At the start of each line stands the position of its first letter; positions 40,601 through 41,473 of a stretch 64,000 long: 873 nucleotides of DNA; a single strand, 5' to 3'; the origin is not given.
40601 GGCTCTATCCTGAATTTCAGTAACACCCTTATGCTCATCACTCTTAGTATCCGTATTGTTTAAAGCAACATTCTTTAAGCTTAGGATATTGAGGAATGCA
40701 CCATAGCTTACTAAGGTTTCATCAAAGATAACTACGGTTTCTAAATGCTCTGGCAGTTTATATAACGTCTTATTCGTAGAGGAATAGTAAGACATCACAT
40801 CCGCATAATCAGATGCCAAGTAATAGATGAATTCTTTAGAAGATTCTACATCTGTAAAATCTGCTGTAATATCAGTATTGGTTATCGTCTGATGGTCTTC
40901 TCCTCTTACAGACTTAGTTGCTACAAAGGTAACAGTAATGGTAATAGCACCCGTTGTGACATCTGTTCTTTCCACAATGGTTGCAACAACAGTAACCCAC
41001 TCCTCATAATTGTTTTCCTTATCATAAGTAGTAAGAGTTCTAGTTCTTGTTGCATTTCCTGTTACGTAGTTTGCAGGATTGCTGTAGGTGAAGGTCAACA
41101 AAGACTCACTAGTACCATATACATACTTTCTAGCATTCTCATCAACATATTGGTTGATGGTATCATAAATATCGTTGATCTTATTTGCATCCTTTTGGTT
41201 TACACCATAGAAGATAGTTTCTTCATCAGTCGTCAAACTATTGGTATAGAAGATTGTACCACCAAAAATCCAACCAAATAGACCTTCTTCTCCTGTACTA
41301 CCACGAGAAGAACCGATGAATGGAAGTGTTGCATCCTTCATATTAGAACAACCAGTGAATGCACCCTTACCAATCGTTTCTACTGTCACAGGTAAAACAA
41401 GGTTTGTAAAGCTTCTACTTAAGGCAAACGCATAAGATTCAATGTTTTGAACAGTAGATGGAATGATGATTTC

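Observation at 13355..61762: Single uninterrupted 48.4-kb ORF encoding a protein of about 16,100 aa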

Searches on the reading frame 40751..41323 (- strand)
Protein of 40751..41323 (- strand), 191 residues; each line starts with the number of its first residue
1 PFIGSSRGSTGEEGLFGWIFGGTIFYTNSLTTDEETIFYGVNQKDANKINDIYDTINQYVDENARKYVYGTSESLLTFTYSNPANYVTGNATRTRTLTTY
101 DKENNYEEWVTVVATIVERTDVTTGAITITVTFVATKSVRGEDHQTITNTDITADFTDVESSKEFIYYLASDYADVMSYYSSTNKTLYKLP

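Call 30: search_protein_families(library=pfam, proteins=[window:40751-41323:-], max_evalue=5)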
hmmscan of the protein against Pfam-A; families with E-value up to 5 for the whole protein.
window:40751-41323:- (191 aa): 1 family
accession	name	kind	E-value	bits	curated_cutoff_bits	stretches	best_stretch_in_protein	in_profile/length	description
PF05408.17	Peptidase_C28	-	0.044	14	27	1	30-179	33-180/201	Foot-and-mouth virus L-proteinase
